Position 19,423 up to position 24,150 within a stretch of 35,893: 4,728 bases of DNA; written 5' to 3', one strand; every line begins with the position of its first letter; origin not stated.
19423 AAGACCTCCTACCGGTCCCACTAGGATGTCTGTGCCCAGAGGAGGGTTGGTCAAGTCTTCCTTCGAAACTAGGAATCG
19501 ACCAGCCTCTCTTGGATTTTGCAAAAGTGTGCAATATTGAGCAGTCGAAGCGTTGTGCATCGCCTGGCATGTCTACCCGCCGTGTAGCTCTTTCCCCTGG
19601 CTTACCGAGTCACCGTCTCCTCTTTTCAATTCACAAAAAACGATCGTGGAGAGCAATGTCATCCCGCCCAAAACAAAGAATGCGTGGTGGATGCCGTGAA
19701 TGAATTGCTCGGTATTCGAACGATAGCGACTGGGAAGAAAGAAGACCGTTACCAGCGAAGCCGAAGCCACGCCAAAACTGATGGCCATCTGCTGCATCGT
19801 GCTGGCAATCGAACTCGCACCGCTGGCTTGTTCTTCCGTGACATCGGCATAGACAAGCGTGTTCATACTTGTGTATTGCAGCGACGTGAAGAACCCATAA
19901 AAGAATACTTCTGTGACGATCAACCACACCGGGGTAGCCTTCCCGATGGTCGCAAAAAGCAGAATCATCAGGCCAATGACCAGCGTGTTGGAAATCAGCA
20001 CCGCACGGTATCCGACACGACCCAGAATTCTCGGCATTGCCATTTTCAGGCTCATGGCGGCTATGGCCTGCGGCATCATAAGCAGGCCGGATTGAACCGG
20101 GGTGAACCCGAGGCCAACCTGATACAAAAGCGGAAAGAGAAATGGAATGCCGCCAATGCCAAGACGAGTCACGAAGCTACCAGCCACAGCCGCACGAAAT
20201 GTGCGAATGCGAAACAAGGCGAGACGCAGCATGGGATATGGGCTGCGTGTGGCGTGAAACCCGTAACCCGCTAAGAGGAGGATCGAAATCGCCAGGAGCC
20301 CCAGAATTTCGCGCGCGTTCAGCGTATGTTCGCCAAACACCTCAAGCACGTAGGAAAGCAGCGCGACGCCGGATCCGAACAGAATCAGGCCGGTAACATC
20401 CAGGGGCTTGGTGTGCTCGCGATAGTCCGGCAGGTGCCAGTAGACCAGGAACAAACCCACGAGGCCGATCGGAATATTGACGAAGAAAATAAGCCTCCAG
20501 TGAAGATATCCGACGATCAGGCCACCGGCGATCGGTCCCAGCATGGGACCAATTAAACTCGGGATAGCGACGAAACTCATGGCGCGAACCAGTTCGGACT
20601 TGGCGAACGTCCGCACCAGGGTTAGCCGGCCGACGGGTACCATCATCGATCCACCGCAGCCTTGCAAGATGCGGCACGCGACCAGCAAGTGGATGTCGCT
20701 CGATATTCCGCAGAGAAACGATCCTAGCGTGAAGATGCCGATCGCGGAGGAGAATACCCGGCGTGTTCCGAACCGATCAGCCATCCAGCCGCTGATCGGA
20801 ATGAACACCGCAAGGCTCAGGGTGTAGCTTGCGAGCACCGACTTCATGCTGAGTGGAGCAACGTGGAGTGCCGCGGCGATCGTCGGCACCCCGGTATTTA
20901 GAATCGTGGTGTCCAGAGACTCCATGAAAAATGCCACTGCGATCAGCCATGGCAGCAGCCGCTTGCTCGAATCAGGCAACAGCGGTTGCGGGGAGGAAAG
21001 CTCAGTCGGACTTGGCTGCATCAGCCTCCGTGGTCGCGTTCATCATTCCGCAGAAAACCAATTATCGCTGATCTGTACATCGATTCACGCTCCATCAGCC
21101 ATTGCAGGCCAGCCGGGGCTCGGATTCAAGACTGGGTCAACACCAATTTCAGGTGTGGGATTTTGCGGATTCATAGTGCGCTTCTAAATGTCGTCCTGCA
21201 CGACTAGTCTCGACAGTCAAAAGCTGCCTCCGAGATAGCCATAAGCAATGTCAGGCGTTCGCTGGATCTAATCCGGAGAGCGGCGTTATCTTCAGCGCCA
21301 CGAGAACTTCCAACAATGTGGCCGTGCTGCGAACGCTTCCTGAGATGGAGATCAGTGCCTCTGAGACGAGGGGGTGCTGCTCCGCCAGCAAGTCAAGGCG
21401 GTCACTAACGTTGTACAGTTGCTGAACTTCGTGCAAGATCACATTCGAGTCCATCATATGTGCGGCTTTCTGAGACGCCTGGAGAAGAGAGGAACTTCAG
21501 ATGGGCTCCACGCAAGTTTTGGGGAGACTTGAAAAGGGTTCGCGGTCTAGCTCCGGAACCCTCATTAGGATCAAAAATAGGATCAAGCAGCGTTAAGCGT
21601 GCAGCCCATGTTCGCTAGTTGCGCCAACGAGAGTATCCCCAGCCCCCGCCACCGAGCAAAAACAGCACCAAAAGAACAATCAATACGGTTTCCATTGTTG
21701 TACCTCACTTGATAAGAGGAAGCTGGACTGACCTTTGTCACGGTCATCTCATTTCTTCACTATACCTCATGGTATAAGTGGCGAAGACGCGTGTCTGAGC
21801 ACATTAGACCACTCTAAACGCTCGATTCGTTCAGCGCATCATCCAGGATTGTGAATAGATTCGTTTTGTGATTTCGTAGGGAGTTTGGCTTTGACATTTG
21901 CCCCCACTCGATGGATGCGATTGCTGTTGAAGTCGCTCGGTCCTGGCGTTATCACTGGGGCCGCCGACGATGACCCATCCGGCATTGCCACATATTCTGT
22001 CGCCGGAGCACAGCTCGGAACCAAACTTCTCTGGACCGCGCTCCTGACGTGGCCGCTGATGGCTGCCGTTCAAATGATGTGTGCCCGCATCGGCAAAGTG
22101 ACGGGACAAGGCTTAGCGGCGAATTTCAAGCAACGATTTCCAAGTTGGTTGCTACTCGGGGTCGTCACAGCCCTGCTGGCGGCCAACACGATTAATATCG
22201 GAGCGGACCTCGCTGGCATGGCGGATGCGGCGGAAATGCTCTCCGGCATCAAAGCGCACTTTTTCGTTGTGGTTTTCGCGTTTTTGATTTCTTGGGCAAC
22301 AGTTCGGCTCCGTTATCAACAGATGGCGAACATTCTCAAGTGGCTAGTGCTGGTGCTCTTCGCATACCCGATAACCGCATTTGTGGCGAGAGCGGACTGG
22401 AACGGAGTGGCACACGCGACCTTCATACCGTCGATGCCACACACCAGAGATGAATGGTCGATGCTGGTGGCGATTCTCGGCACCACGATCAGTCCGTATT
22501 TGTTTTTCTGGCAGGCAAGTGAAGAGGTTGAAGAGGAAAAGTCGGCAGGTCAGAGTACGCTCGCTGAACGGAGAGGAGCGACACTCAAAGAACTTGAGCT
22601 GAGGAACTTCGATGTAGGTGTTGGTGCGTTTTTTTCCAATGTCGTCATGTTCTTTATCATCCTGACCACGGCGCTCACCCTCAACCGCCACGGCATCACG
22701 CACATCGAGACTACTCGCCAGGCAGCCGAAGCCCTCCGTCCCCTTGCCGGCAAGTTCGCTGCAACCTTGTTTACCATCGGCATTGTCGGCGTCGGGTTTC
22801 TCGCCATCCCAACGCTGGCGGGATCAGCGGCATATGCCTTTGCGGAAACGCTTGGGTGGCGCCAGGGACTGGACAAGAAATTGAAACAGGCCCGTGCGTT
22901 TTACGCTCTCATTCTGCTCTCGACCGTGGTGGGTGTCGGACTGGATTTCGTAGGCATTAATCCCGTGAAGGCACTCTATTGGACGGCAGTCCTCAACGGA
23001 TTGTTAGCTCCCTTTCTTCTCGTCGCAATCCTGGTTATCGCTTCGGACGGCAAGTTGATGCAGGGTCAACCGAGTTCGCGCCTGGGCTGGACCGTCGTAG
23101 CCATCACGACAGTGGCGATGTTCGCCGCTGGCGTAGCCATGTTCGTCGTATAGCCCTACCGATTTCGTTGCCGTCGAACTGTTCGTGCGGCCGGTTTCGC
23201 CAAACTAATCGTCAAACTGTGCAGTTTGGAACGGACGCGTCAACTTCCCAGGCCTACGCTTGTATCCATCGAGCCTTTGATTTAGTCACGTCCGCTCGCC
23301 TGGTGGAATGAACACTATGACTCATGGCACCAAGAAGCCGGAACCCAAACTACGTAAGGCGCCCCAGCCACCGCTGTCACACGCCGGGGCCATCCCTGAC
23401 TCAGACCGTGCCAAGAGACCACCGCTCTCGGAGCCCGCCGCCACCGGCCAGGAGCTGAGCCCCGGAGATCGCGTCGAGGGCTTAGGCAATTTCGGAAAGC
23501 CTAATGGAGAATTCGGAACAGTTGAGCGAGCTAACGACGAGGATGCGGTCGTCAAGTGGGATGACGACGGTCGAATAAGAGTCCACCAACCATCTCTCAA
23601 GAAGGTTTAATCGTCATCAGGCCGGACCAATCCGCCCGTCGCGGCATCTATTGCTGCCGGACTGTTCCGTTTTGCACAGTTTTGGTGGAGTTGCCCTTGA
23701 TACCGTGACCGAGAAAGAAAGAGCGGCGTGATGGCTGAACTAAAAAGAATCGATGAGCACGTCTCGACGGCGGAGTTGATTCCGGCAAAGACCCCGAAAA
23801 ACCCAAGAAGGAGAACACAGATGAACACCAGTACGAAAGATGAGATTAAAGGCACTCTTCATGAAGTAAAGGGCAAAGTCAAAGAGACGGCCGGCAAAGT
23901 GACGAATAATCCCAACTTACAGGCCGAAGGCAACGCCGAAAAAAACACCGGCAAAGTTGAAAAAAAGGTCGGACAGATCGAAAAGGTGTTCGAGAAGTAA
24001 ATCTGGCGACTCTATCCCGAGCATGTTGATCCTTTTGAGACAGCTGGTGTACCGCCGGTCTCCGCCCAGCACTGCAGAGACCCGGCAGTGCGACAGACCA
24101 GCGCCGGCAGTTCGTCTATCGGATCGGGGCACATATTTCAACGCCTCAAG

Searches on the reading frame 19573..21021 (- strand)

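Call 78: search_protein_families(library=pfam, proteins=[window:19573-21021:-], max_evalue=0.001)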
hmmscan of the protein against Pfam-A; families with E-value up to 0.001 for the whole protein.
window:19573-21021:- (482 aa): 2 families
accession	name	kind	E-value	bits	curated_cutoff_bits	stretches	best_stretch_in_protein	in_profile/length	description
PF07690.21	MFS_1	-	2.8e-50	171.6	33.4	1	28-417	2-346/347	Major Facilitator Superfamily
PF05977.19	MFS_3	-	0.00031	19.8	27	1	30-208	18-197/524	Transmembrane secretion effector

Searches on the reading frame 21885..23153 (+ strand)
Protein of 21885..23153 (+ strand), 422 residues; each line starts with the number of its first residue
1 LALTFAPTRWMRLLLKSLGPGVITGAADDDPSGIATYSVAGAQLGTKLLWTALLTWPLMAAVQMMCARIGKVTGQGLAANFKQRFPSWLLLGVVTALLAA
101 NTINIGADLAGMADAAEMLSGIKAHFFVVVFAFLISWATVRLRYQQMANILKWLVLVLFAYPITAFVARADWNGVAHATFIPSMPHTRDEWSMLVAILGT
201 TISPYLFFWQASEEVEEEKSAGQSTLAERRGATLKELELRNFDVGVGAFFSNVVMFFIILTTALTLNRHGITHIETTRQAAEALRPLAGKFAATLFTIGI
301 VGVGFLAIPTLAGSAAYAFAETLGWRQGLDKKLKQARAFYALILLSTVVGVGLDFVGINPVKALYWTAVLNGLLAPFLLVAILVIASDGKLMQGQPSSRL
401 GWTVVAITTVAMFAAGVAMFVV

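Call 78: search_protein_families(library=pfam, proteins=[window:21885-23153:+], max_evalue=0.001)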
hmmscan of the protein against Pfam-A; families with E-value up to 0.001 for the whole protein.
window:21885-23153:+ (422 aa): 1 family
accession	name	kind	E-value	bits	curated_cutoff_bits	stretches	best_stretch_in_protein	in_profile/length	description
PF01566.24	Nramp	-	2.9e-83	280.3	29.8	1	34-393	1-351/357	Natural resistance-associated macrophage protein-like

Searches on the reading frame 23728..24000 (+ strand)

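Call 78: search_protein_families(library=pfam, proteins=[window:23728-24000:+], max_evalue=0.001)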
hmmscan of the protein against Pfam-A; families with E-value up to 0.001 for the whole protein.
window:23728-24000:+ (90 aa): 1 family
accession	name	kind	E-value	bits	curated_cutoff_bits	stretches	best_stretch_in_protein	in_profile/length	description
PF05532.17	CsbD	-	4.4e-17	62.1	40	1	38-89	1-52/53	CsbD-like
